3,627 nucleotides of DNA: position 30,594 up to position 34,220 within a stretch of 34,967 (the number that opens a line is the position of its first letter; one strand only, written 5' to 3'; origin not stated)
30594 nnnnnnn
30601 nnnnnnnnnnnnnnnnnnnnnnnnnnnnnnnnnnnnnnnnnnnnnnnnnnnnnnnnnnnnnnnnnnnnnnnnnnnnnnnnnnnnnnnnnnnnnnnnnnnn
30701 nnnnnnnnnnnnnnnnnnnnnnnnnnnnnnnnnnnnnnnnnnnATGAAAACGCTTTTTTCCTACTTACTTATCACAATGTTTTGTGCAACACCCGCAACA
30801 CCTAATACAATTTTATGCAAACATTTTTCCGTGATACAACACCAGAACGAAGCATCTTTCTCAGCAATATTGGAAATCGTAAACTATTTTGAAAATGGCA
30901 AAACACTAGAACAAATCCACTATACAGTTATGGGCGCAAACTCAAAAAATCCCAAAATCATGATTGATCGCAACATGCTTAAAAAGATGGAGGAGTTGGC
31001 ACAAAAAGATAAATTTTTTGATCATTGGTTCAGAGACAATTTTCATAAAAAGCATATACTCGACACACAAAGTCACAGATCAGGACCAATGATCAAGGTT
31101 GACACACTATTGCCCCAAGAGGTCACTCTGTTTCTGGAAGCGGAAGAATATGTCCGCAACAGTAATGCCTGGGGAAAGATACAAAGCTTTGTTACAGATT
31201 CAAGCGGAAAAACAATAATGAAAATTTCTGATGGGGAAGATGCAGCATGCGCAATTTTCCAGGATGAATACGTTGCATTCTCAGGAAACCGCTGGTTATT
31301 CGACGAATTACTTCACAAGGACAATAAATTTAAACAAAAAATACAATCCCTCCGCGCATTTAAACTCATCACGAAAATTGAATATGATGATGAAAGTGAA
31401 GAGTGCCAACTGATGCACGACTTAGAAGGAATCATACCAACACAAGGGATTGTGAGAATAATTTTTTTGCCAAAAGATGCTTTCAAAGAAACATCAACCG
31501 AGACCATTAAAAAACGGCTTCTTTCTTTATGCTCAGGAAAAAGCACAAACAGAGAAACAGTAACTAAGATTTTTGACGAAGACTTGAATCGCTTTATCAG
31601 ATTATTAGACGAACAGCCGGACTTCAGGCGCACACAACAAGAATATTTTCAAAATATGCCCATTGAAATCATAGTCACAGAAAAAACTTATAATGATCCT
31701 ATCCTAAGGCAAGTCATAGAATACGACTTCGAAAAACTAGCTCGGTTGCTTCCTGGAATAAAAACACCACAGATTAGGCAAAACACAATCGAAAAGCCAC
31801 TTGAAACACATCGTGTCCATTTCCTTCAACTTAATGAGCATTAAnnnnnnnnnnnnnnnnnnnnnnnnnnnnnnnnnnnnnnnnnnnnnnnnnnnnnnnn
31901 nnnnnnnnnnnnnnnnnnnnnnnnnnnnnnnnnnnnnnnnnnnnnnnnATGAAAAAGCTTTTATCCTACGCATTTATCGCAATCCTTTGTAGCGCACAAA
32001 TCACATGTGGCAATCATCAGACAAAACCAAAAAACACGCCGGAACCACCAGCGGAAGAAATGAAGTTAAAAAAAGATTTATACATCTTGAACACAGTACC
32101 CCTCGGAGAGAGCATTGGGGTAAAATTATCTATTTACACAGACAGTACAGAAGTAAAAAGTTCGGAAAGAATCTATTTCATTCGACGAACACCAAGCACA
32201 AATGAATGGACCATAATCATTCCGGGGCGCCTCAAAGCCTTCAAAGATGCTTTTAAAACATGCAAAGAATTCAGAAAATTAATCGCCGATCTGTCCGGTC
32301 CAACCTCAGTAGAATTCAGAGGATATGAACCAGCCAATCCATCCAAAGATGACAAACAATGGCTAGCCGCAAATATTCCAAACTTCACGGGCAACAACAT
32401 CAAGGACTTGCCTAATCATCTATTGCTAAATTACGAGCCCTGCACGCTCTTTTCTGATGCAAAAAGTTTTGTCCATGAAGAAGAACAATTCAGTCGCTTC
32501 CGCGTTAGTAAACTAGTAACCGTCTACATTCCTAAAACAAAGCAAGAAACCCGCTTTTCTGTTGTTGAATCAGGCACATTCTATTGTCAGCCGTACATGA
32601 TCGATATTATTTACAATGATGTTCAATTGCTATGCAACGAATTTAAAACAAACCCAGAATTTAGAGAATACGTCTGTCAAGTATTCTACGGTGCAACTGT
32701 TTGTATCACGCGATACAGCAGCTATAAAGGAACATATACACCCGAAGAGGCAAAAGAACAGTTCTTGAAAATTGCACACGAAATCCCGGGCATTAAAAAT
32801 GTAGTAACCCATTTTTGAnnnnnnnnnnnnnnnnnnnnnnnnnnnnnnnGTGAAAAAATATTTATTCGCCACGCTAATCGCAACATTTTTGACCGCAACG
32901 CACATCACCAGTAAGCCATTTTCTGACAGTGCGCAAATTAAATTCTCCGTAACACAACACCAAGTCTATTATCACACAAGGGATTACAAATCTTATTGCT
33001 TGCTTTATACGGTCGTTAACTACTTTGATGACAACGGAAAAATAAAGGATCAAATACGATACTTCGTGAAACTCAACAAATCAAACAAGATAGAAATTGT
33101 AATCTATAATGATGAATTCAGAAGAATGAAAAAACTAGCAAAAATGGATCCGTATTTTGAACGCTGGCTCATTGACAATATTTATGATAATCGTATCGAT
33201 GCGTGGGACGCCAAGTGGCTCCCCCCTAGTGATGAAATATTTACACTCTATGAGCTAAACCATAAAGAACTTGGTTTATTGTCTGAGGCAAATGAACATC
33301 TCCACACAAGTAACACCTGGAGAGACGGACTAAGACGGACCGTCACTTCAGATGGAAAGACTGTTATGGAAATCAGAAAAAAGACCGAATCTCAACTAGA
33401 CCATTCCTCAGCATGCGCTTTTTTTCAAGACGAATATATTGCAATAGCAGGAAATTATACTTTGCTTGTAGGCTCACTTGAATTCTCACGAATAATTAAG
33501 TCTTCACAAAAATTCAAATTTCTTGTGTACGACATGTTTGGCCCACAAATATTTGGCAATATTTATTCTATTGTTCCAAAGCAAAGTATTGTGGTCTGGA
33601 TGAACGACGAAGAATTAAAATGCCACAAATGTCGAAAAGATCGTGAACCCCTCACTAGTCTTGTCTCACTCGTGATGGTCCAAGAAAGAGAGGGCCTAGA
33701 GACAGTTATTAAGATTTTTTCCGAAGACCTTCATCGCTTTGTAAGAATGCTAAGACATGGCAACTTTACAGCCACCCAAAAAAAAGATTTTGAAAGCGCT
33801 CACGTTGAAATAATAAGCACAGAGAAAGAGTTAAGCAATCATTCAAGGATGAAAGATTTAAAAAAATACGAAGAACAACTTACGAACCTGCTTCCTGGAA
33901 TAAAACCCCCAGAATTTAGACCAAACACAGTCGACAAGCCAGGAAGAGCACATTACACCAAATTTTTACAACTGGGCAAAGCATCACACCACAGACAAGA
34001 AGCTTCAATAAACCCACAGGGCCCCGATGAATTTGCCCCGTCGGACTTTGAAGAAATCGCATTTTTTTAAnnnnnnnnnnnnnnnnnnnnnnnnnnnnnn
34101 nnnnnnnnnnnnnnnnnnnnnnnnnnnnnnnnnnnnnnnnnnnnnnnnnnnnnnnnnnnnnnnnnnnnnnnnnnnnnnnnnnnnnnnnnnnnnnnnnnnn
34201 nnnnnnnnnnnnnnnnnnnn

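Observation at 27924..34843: Second orphan array (family E): an alternating E1-E2 two-gene cassette, duplicated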

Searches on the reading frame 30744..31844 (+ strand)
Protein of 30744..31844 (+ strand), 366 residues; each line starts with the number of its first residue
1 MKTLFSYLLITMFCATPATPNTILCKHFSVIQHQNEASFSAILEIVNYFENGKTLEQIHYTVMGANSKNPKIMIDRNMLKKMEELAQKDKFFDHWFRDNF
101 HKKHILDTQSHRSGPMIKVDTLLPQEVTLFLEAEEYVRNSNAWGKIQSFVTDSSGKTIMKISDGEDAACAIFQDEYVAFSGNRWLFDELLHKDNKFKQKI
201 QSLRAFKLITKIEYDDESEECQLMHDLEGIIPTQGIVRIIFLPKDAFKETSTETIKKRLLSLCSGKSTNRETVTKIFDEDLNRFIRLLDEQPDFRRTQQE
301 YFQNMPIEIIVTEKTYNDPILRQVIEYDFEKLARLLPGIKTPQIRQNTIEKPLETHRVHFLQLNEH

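Call 5: search_protein_families(library=pfam, proteins=[window:30744-31844:+], max_evalue=1)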
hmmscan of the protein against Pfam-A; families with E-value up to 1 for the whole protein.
window:30744-31844:+ (366 aa): 0 families

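Call 6: search_protein_families(library=ncbifam, proteins=[window:30744-31844:+], max_evalue=1)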
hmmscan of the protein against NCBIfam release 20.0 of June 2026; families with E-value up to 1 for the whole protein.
window:30744-31844:+ (366 aa): 1 family
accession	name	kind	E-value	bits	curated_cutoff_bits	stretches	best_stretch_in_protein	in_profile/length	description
NF004586.0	PRK05928.2-4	equivalog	0.043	13.2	401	1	28-125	43-139/240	uroporphyrinogen-III synthase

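Call 7: find_encoding_contigs(protein=window:30744-31844:+, flank=10000, max_places=6)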
Protein window:30744-31844:+ (366 aa): no gene with exactly this product is on record in the collection.

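Call 10: find_homologous_proteins(query=A2, max_evalue=0.01)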
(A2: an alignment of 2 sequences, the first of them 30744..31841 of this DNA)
Query A2 (2 sequences) (366 aa, profile of the alignment): 2 proteins with E <= 0.01 among 3659 candidates.
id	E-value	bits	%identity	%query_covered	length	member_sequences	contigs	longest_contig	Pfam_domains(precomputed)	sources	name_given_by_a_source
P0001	8.8e-232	787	34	92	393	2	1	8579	-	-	-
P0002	3.1e-205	700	100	100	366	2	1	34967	-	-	-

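Call 13: find_related_loci(query=A2, collection=genome_contigs, flank=10000)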
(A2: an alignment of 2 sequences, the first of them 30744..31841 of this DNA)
Query A2 (366 aa) in genome_contigs; peptide patterns used: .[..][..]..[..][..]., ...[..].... (x = any residue, [..] = any of these).
410 stretches matched a pattern, but none encodes a relative of the query by tblastn (E <= 1e-3).

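Call 31: predict_structure(alignment_id=A2)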
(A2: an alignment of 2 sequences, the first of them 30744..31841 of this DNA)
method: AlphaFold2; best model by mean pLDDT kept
length: 366 residues; sequences in the alignment: 2
mean_pLDDT: 60.1   pTM: 0.40
mean pLDDT of the five models: 60.1, 56.9, 53.3, 53.2, 47.5
residues with pLDDT >= 90: 0; 70-90: 130; 50-70: 140; < 50: 96
segments of 3 or more residues with pLDDT < 50: 1-22, 34-41, 107-121, 213-221, 233-236, 261-272, 349-366
pLDDT, mean of each block of 10 residues (from residue 1): 29 27 55 44 65 69 57 68 82 75 47 38 65 75 57 76 72 75 70 74 61 48 56 50 51 56 34 59 73 70 69 78 82 80 64 31 28
secondary structure, 60 per line:
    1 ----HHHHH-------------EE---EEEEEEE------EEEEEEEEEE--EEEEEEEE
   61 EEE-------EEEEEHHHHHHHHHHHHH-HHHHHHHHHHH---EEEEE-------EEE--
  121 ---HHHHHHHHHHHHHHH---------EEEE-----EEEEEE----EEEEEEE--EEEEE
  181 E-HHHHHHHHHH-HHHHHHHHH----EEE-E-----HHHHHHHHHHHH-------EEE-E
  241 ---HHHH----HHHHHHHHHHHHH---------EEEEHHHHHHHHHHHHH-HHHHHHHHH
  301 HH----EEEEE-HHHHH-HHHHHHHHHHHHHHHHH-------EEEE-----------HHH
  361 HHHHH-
elements in order: H5-9 E28-34 E41-50 E53-63 E71-75 H76-88 H90-100 E104-108 E116-118 H124-138 E148-151 E157-162 E167-173 E176-181 H183-192 H194-202 E207-209 H217-228 E236-238 H244-247 H252-264 E274-277 H278-290 H292-302 E307-311 H313-317 H319-335 E343-346 H358-365

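Call 47: find_related_loci(query=A2, collection=metagenome_contigs, flank=10000)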
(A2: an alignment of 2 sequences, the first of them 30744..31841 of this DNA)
Query A2 (366 aa) in metagenome_contigs; peptide patterns used: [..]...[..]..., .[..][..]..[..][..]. (x = any residue, [..] = any of these).
599 stretches matched a pattern, but none encodes a relative of the query by tblastn (E <= 1e-3).

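Call 49: find_related_loci(query=A2, collection=viral_contigs, flank=5000)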
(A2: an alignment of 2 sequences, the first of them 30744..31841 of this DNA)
Query A2 (366 aa) in viral_contigs; peptide patterns used: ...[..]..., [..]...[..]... (x = any residue, [..] = any of these).
27 stretches matched a pattern, but none encodes a relative of the query by tblastn (E <= 1e-3).

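Call 56: search_solved_structures(query=A2, max_evalue=1)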
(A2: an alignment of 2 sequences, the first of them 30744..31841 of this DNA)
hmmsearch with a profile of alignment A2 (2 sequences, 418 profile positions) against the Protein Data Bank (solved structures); distinct sequences matched with E-value up to 1: 0.

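Call 60: fold_search(model_id=the predicted structure, library=pdb)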
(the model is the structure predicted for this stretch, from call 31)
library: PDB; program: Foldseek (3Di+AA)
matches with E <= 10: 840; with E <= 0.001: 0
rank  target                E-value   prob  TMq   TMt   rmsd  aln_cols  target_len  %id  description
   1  4g07                  5.6e-02  0.18  0.16  0.14  19.4       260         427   10  The crystal structure of the C366S mutant of HDH from Brucella suis (released 2013-09-04)
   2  6ap4_G                9.1e-02  0.11  0.11  0.11  11.4       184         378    9  Crystal structure of the DNA polymerase III subunit beta from Acinetobacter baumannii (released 2017-12-20)
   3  6frn_B                1.0e-01  0.06  0.13  0.12  25.8       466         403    9  Structure of F420H2 oxidase (FprA) co-crystallized with 10mM Tb-Xo4 and calcium chloride (released 2018-10-03)
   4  1a8t_B                1.2e-01  0.13  0.14  0.20  18.4       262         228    9  METALLO-BETA-LACTAMASE IN COMPLEX WITH L-159,061 (released 1998-10-14)
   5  4nu9_B                1.2e-01  0.11  0.13  0.10  18.9       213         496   10  2.30 Angstrom resolution crystal structure of betaine aldehyde dehydrogenase (betB) from Staphylococcus aureus with BM (released 2013-12-11)
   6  6ap4_F                1.2e-01  0.08  0.09  0.09  13.9       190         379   10  Crystal structure of the DNA polymerase III subunit beta from Acinetobacter baumannii (released 2017-12-20)
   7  5dmq_A                1.2e-01  0.08  0.13  0.09  19.6       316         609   10  Crystal structure of mouse eRF1 in complex with Reverse Transcriptase (RT) of Moloney Murine Leukemia Virus (released 2016-07-06)
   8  5ewa_C                1.3e-01  0.08  0.12  0.17  19.4       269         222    7  Crystal structure of the metallo-beta-lactamase IMP-1 in complex with the bisthiazolidine inhibitor L-VC26 (released 2016-06-01)
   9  5n0h_B                1.4e-01  0.12  0.16  0.22  19.2       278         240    8  Crystal structure of NDM-1 in complex with hydrolyzed meropenem - new refinement (released 2017-04-05)
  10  4mpb_A                1.5e-01  0.08  0.13  0.10  19.0       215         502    9  1.7 Angstrom resolution crystal structure of betaine aldehyde dehydrogenase (betB) from Staphylococcus aureus (released 2013-09-25)
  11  5ev6_C                1.6e-01  0.08  0.12  0.17  19.5       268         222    8  Crystal structure of the native, di-zinc metallo-beta-lactamase IMP-1 (released 2016-06-01)
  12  1jhw                  1.6e-01  0.06  0.13  0.14  27.4       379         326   10  Ca2+-binding Mimicry in the Crystal Structure of the Eu3+-Bound Mutant Human Macrophage Capping Protein Cap G (released 2002-06-28)
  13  5act_B                1.6e-01  0.08  0.13  0.18  19.5       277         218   11  W228S-Investigation of the impact from residues W228 and Y233 in the metallo-beta-lactamase GIM-1 (released 2015-12-23)
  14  2ynt_A                1.6e-01  0.07  0.12  0.17  19.6       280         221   10  GIM-1-3Mol native. Crystal structures of Pseudomonas aeruginosa GIM- 1: active site plasticity in metallo-beta-lactama (released 2013-07-24)
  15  6qao_F                1.7e-01  0.07  0.12  0.10  18.9       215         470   11  Structure of human aldehyde dehydrogenase 9A1 in P21 space group (released 2019-04-10)
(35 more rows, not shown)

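Call 66: search_protein_families(library=phrogs, proteins=[window:30744-31844:+], max_evalue=0.1)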
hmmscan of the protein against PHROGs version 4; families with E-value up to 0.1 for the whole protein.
window:30744-31844:+ (366 aa): 2 families
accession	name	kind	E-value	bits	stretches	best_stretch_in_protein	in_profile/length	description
phrog_30247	-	unknown function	0.062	14.5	0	248-296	21-68/80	-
phrog_21565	-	unknown function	0.092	14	0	178-208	9-37/94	-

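Call 67: search_protein_families(library=padloc, proteins=[window:30744-31844:+], max_evalue=0.1)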
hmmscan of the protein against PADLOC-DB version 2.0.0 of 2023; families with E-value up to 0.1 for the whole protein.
window:30744-31844:+ (366 aa): 1 family
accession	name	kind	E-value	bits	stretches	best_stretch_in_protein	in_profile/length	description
PDLC03066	Specificity_I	-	0.012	12.4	0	67-103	183-217/441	Type I specificity subunit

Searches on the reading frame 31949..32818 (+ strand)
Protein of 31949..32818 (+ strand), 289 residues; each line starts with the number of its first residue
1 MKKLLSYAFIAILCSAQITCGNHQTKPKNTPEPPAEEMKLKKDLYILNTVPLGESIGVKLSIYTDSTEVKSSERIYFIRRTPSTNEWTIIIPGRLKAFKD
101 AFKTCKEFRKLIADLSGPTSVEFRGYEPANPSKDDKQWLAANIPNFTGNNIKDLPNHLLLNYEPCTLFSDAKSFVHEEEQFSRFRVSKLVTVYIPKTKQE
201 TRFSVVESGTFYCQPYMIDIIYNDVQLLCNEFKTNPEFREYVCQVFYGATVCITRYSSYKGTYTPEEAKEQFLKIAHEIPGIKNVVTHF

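Call 5: search_protein_families(library=pfam, proteins=[window:31949-32818:+], max_evalue=1)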
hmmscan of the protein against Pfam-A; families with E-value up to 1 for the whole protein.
window:31949-32818:+ (289 aa): 0 families

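Call 6: search_protein_families(library=ncbifam, proteins=[window:31949-32818:+], max_evalue=1)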
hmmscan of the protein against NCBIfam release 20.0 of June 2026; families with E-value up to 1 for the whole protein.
window:31949-32818:+ (289 aa): 1 family
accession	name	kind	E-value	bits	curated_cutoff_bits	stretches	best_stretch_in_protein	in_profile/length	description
NF041793.1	ORF56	equivalog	0.18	11.9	50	0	261-278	4-21/39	ORF56 family plasmid copy control protein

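Call 66: search_protein_families(library=phrogs, proteins=[window:31949-32818:+], max_evalue=0.1)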
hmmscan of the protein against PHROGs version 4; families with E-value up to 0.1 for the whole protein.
window:31949-32818:+ (289 aa): 1 family
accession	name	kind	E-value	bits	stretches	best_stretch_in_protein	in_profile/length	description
phrog_1717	-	unknown function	0.049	14.4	1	1-39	1-40/176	-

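Call 67: search_protein_families(library=padloc, proteins=[window:31949-32818:+], max_evalue=0.1)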
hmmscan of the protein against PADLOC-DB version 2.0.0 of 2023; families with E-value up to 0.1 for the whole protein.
window:31949-32818:+ (289 aa): 0 families

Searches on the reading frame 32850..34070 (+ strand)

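Call 5: search_protein_families(library=pfam, proteins=[window:32850-34070:+], max_evalue=1)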
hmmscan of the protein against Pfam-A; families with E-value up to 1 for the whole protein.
window:32850-34070:+ (406 aa): 1 family
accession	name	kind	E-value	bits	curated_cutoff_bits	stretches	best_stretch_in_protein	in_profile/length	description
PF08139.17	LPAM_1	-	0.053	14.4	20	1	1-16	1-16/18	Prokaryotic membrane lipoprotein lipid attachment site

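Call 6: search_protein_families(library=ncbifam, proteins=[window:32850-34070:+], max_evalue=1)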
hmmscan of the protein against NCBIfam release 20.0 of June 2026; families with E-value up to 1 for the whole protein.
window:32850-34070:+ (406 aa): 1 family
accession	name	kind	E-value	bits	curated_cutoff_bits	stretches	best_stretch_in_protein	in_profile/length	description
NF008150.0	PRK10902.1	equivalog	0.18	11.2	215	1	1-97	1-94/271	FKBP-type peptidyl-prolyl cis-trans isomerase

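Call 66: search_protein_families(library=phrogs, proteins=[window:32850-34070:+], max_evalue=0.1)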
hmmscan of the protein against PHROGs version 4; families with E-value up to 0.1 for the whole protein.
window:32850-34070:+ (406 aa): 0 families

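Call 67: search_protein_families(library=padloc, proteins=[window:32850-34070:+], max_evalue=0.1)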
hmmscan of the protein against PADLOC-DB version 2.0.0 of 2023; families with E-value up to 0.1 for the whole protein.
window:32850-34070:+ (406 aa): 1 family
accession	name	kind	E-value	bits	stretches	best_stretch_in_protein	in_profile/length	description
PDLC01953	CARF9--CARF_HEPN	-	0.00019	18.8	1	265-332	182-246/370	-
